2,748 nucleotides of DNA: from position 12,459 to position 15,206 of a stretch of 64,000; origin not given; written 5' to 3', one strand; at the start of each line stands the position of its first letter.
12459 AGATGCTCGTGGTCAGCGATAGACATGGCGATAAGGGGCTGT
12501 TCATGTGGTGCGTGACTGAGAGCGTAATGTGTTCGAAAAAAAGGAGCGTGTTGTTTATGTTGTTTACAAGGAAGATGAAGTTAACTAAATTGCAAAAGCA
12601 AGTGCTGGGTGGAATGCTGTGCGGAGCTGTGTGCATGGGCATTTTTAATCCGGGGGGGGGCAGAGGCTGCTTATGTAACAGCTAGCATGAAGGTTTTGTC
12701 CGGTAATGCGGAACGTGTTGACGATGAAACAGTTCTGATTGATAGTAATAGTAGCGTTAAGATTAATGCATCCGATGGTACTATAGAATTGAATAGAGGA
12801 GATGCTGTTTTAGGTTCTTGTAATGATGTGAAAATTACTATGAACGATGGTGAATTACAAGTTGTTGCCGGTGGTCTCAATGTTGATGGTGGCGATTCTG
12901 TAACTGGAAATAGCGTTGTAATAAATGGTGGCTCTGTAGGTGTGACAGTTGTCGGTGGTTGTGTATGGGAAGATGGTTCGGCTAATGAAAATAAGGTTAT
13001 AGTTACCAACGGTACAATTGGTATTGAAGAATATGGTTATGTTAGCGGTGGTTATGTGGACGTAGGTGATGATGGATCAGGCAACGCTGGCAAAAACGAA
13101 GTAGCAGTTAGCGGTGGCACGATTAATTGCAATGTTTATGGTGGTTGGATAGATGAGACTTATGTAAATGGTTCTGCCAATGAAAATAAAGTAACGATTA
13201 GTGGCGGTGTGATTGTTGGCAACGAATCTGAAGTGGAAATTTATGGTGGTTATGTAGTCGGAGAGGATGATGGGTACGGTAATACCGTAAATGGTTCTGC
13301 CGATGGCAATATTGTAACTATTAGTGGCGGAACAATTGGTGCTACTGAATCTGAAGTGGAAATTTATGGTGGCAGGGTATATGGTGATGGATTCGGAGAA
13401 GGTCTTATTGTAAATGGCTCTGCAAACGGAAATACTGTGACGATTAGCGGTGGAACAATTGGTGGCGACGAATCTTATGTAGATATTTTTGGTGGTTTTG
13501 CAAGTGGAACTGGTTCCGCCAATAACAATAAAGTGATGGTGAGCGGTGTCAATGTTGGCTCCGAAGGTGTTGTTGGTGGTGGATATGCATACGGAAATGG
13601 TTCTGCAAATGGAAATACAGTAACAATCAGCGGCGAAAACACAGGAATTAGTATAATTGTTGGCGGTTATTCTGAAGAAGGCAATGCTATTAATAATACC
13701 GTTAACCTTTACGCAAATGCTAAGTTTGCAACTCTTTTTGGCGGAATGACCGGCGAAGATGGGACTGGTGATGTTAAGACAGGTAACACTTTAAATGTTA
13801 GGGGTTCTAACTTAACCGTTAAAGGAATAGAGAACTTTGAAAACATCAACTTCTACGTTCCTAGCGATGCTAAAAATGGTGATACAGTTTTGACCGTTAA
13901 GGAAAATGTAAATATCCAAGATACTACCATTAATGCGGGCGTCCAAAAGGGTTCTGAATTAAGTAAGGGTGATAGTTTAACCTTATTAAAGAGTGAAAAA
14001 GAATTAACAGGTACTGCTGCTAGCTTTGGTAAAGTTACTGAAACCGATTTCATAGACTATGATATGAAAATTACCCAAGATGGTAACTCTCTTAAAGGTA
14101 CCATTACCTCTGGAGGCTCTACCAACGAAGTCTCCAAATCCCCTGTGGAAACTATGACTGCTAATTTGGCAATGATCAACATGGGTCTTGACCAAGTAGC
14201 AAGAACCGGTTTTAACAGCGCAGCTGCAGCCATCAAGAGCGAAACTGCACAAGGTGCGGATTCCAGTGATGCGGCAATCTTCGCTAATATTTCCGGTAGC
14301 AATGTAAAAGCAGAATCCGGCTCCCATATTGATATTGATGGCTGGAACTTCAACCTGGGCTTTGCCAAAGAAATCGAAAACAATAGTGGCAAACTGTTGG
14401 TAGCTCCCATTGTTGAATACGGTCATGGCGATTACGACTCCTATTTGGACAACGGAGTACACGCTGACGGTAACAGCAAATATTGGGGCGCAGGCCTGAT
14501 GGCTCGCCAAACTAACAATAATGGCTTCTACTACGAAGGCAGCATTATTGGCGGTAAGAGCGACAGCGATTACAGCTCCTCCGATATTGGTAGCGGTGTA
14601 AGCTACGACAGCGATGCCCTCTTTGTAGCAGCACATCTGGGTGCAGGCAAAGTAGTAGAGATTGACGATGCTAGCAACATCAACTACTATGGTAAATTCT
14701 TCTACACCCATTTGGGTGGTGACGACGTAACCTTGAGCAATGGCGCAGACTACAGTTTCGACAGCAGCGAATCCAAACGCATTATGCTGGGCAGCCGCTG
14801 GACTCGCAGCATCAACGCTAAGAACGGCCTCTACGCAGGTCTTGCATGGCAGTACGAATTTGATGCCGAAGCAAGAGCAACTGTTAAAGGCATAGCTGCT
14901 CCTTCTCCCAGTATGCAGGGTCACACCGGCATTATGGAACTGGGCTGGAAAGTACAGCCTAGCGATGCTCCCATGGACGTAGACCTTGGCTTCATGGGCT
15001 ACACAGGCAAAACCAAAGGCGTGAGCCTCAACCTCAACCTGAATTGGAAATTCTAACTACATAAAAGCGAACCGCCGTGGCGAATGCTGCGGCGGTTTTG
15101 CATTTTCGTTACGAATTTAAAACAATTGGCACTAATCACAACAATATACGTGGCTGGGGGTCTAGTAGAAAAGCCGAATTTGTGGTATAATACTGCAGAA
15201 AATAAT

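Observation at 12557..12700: G9 homopolymer separates the signal peptide from the passenger domain of an autotransporter (slipped-strand phase-variation candidate)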

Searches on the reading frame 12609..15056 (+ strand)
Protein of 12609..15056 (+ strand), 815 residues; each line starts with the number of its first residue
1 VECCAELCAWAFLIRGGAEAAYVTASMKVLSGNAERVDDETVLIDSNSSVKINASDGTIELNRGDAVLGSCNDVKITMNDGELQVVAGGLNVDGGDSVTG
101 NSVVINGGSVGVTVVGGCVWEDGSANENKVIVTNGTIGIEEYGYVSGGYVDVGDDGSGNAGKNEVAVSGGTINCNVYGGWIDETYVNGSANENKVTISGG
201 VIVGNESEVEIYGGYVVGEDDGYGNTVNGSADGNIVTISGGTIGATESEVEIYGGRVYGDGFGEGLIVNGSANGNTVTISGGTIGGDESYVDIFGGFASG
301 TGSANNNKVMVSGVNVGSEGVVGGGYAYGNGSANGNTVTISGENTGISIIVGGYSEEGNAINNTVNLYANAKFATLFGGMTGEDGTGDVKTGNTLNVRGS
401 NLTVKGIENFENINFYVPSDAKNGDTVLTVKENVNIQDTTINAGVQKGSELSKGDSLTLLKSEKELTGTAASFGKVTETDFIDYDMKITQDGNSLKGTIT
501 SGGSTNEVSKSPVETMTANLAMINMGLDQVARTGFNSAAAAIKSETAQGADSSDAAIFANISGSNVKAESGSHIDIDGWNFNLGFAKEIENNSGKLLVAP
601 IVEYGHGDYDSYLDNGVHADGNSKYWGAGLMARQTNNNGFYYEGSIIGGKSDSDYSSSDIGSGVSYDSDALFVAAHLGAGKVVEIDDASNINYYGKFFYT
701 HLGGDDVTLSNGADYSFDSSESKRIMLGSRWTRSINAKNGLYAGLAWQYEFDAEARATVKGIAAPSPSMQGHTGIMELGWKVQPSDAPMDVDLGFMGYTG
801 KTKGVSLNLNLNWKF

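Call 15: find_encoding_contigs(protein=window:12687-15056:+, flank=3000, max_places=10)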
Protein window:12687-15056:+ (789 aa): 2 contigs read that carry it; 2 places shown.
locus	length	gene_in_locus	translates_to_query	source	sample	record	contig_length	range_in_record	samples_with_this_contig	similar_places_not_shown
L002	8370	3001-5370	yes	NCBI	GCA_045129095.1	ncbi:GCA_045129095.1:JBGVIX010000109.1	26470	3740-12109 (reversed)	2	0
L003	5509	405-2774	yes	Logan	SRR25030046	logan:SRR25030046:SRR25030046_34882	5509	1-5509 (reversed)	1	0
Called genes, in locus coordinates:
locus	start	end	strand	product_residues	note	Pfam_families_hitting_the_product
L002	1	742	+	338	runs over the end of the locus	PF02163:Peptidase_M50, PF00595:PDZ, PF13180:PDZ_2 (weak), PF17820:PDZ_6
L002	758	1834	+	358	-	PF04551:GcpE, PF26540:GcpE_C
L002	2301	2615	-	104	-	-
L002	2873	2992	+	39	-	-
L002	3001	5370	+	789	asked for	-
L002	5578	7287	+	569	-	PF00587:tRNA-synt_2b, PF04073:tRNA_edit, PF03129:HGTP_anticodon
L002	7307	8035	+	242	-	PF02308:MgtC, PF13291:ACT_4 (weak)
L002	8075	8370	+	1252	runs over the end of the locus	PF02811:PHP, PF07733:DNA_pol3_alpha, PF17657:DNA_pol3_finger, PF14579:HHH_6, PF12836:HHH_3 (weak)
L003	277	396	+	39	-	-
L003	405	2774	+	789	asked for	-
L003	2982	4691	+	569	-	PF00587:tRNA-synt_2b, PF04073:tRNA_edit, PF03129:HGTP_anticodon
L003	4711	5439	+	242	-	PF02308:MgtC, PF13291:ACT_4 (weak)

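Call 17: list_cluster_members(proteins=[window:12687-15056:+, window:15264-16973:+, window:23131-25359:+])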
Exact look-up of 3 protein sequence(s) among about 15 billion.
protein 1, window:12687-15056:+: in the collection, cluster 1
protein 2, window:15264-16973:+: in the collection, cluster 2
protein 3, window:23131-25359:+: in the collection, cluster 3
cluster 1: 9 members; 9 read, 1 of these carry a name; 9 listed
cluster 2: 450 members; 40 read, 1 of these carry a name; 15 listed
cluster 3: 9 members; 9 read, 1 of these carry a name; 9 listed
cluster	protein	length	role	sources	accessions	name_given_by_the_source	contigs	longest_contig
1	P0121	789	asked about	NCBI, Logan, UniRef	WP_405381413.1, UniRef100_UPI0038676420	hypothetical protein [Phascolarctobacterium sp.] | hypothetical protein n=1 Tax=Phascolarctobacterium sp. TaxID=2049039 RepID=UPI0038676420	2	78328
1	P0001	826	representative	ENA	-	-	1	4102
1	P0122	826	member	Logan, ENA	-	-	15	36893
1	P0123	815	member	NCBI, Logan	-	-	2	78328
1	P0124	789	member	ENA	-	-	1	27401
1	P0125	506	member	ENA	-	-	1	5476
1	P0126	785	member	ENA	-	-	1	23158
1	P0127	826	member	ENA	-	-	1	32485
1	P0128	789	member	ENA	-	-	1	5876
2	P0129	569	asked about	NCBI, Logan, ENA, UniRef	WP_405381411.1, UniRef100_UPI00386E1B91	proline--tRNA ligase [Phascolarctobacterium sp.] | proline--tRNA ligase n=1 Tax=Phascolarctobacterium sp. TaxID=2049039 RepID=UPI00386E1B91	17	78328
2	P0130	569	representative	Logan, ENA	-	-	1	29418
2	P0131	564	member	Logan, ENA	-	-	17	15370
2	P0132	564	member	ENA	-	-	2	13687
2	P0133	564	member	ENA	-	-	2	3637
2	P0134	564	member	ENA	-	-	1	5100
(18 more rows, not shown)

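Call 18: find_encoding_contigs(protein=P0122, flank=1500, max_places=10)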
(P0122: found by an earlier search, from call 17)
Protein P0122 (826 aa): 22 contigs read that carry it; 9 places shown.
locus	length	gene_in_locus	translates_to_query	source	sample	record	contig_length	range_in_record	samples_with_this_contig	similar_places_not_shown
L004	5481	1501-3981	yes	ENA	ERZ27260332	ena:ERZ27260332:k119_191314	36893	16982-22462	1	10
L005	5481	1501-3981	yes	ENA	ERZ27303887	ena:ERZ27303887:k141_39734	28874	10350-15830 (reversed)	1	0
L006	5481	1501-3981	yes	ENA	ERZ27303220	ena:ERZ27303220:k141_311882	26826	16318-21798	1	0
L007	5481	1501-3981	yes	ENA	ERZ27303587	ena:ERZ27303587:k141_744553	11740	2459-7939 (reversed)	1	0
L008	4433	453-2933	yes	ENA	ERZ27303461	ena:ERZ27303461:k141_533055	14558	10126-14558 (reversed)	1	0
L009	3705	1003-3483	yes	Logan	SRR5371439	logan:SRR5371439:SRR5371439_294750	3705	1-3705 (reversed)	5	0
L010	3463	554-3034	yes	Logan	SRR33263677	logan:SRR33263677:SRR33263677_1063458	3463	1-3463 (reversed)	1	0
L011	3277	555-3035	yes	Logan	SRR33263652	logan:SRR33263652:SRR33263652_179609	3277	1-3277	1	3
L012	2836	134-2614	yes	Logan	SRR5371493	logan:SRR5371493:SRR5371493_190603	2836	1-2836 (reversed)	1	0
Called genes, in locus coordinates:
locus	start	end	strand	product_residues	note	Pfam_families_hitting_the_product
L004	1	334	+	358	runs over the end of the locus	PF04551:GcpE, PF26540:GcpE_C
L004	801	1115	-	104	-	-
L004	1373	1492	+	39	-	-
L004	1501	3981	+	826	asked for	-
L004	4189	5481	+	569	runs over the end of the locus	PF00587:tRNA-synt_2b, PF04073:tRNA_edit, PF03129:HGTP_anticodon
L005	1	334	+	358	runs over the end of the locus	PF04551:GcpE, PF26540:GcpE_C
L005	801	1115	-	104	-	-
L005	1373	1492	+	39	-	-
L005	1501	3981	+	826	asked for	-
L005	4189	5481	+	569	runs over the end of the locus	PF00587:tRNA-synt_2b, PF04073:tRNA_edit, PF03129:HGTP_anticodon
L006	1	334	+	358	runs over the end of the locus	PF04551:GcpE, PF26540:GcpE_C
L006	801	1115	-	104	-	-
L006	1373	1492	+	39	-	-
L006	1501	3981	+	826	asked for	-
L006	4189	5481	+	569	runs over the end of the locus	PF00587:tRNA-synt_2b, PF04073:tRNA_edit, PF03129:HGTP_anticodon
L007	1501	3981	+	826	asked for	-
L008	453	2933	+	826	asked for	-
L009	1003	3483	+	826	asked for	-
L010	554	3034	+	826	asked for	-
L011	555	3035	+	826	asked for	-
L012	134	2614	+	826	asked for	-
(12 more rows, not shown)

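Call 19: find_encoding_contigs(protein=window:12609-15056:+, flank=1500, max_places=10)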
Protein window:12609-15056:+ (815 aa): 2 contigs read that carry it; 2 places shown.
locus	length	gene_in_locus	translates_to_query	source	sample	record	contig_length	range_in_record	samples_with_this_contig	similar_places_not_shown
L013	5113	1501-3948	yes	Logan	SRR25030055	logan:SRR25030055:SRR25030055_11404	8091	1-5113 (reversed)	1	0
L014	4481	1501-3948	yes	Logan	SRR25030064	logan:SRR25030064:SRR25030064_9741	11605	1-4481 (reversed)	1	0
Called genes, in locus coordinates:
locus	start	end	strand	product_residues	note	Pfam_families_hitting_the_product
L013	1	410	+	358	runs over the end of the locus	PF04551:GcpE, PF26540:GcpE_C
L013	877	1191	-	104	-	-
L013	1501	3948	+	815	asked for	-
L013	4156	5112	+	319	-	?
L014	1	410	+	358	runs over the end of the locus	PF04551:GcpE, PF26540:GcpE_C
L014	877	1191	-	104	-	-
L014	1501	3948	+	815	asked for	-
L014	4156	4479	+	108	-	?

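Call 31: find_encoding_contigs(protein=P0124, flank=600, max_places=10)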
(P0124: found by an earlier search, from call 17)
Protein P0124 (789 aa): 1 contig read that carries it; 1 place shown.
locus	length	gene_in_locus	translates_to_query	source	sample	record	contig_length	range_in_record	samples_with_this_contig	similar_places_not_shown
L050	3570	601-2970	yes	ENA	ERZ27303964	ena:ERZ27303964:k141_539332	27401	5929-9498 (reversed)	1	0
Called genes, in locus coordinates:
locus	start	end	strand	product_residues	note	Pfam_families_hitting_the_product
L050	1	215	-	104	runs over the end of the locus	-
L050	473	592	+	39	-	-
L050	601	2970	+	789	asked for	-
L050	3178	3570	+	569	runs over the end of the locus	PF00587:tRNA-synt_2b, PF04073:tRNA_edit, PF03129:HGTP_anticodon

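Call 32: find_encoding_contigs(protein=P0126, flank=600, max_places=10)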
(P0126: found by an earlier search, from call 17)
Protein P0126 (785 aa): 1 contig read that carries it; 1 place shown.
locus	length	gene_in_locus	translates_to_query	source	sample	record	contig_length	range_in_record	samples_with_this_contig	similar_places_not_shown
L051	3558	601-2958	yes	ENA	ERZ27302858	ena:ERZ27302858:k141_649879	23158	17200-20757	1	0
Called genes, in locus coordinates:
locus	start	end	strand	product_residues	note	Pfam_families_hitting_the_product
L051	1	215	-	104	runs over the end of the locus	-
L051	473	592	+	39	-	-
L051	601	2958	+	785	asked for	-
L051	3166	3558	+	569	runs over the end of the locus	PF00587:tRNA-synt_2b, PF04073:tRNA_edit, PF03129:HGTP_anticodon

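Call 33: find_encoding_contigs(protein=P0127, flank=600, max_places=10)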
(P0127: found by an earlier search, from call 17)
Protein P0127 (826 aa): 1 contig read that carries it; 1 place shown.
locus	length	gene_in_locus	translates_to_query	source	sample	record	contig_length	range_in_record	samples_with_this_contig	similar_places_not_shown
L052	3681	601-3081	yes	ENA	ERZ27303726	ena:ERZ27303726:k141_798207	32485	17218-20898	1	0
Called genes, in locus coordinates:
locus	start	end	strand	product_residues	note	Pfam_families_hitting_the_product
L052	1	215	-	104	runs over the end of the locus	-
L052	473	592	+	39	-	-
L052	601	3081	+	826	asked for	-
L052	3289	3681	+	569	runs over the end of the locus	PF00587:tRNA-synt_2b, PF04073:tRNA_edit, PF03129:HGTP_anticodon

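Call 49: predict_structure(alignment_id=A2)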
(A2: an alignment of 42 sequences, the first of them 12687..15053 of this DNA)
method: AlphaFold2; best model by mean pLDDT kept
length: 789 residues; sequences in the alignment: 42
mean_pLDDT: 82.9   pTM: 0.62
mean pLDDT of the five models: 82.9, 82.7, 81.4, 79.6, 78.9
residues with pLDDT >= 90: 338; 70-90: 314; 50-70: 99; < 50: 38
segments of 3 or more residues with pLDDT < 50: 1-13, 21-38, 453-456
pLDDT, mean of each block of 10 residues (from residue 1): 34 50 44 45 62 68 81 89 86 90 94 83 87 96 95 87 96 89 93 80 95 90 92 73 92 93 93 94 93 91 94 90 95 94 90 81 85 93 94 91 95 88 81 95 74 53 92 68 72 88 86 78 63 86 79 89 89 93 75 82 94 93 88 64 88 92 91 89 68 88 90 86 83 59 85 76 74 86 71
secondary structure, 60 per line:
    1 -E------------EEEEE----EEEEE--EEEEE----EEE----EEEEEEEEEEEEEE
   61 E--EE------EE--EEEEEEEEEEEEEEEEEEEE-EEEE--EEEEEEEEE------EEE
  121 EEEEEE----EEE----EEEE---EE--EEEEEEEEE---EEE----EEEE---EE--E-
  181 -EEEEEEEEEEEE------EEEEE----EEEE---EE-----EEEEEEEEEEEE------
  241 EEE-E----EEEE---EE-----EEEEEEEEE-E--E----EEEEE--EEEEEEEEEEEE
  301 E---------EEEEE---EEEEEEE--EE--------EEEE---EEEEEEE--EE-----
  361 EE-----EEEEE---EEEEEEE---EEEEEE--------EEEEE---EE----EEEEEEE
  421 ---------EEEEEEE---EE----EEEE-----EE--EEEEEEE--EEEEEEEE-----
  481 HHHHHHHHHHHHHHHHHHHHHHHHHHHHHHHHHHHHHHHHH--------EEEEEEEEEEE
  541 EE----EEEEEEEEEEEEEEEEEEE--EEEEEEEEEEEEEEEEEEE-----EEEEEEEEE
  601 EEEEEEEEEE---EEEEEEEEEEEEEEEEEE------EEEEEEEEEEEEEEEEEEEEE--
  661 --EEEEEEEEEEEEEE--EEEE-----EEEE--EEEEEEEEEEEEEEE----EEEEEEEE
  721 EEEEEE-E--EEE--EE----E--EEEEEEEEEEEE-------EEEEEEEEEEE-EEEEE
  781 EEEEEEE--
elements in order (helices of 4 or more, strands of 3 or more residues): E15-19 E24-28 E31-35 E40-42 E47-61 E76-95 E97-100 E103-111 E118-126 E131-133 E138-141 E149-157 E161-163 E168-171 E182-193 E200-204 E209-212 E223-234 E241-243 E250-253 E264-272 E282-286 E289-301 E311-315 E319-325 E338-341 E345-351 E368-372 E376-382 E386-391 E400-404 E414-420 E430-436 E446-449 E459-465 E468-475 H481-521 E530-542 E547-565 E568-586 E592-610 E614-631 E638-658 E663-676 E679-682 E688-691 E694-708 E713-726 E731-733 E745-756 E764-774 E776-787
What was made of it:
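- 12804..14111 (+): Predicted beta-helical passenger with repeated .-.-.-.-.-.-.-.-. units. AlphaFold model, mean pLDDT 82.9: strands across residues 40-475 of the 789-aa product (call 49).
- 14127..14249 (+): Alpha-helical linker (residues 481-521) preceding the barrel. Call 49.
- On Type Va (classical) autotransporter: The AlphaFold model shows 12 strands over residues 530-787 (call 49).
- The model shows a beta-helix, a helix and a 12-strand barrel (call 49).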

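Call 52: fold_search(model_id=the predicted structure, library=pdb)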
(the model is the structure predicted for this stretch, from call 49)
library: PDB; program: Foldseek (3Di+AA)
matches with E <= 10: 803; with E <= 0.001: 83
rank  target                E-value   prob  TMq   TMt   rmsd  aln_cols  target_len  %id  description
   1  3slt                  1.4e-11  1.00  0.29  0.69   3.9       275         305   18  Pre-cleavage Structure of the Autotransporter EspP - N1023S Mutant (released 2011-11-16)
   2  3slj                  1.9e-11  1.00  0.29  0.69   7.0       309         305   18  Pre-cleavage Structure of the Autotransporter EspP - N1023A mutant (released 2011-11-16)
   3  3slo                  3.0e-11  1.00  0.28  0.68   3.9       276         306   19  Pre-cleavage Structure of the Autotransporter EspP - N1023D mutant (released 2011-11-16)
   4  8bo2_P                1.0e-10  1.00  0.32  0.75   4.6       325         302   17  BAM-EspP complex structure with BamA-S425C/EspP-S1299C mutations in nanodisc (released 2023-04-26)
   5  3kvn_X                1.1e-10  1.00  0.28  0.35   7.5       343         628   14  Crystal structure of the full-length autotransporter EstA from Pseudomonas aeruginosa (released 2010-01-26)
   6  3qq2_B                1.4e-10  1.00  0.28  0.84   3.5       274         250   16  Crystal Structure of the Beta Domain of the Bordetella Autotransporter Brka (released 2011-04-13)
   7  3qq2_A                2.3e-10  1.00  0.27  0.82   4.0       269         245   15  Crystal Structure of the Beta Domain of the Bordetella Autotransporter Brka (released 2011-04-13)
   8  3qq2_C                2.3e-10  1.00  0.28  0.82   3.5       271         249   19  Crystal Structure of the Beta Domain of the Bordetella Autotransporter Brka (released 2011-04-13)
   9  2qom_B                2.3e-10  1.00  0.26  0.70   4.8       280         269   17  The crystal structure of the E.coli EspP autotransporter Beta-domain. (released 2007-11-13)
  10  3kvn_A                2.7e-10  1.00  0.30  0.36   6.3       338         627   14  Crystal structure of the full-length autotransporter EstA from Pseudomonas aeruginosa (released 2010-01-26)
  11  8bnz_P                4.5e-10  1.00  0.29  0.66   6.6       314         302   18  BAM-EspP complex structure with BamA-G431C/EspP-N1293C mutations in nanodisc (released 2023-04-26)
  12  3aeh_A                2.0e-09  1.00  0.26  0.69  11.1       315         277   14  Integral membrane domain of autotransporter Hbp (released 2010-07-07)
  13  4mee                  9.5e-09  1.00  0.29  0.71   8.8       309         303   11  Crystal structure of the transport unit of the autotransporter AIDA-I from Escherichia coli (released 2014-06-04)
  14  2qom_A                1.1e-08  1.00  0.27  0.75   4.2       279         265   18  The crystal structure of the E.coli EspP autotransporter Beta-domain. (released 2007-11-13)
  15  1uyo                  1.5e-08  1.00  0.28  0.74   6.7       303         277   14  Translocator domain of autotransporter NalP from Neisseria meningitidis (released 2004-03-19)
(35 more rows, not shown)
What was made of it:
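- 14274..15047 (+): C-terminal 12-strand beta-barrel translocator, ending ...NLNWKF. Foldseek hits: EspP 3slt E=1.4e-11, BrkA 3qq2 TM 0.84, Hbp, AIDA-I, NalP 1uyo (call 52).
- On Type Va (classical) autotransporter: Foldseek hits: EspP E=1.4e-11, BrkA TM 0.82-0.84, Hbp, AIDA-I, NalP (call 52).
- Top PDB matches are EspP, BrkA, EstA, Hbp, AIDA-I and NalP (call 52).
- Tried and rejected: Structure prediction and Foldseek settled the fold instead (calls 49, 52).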
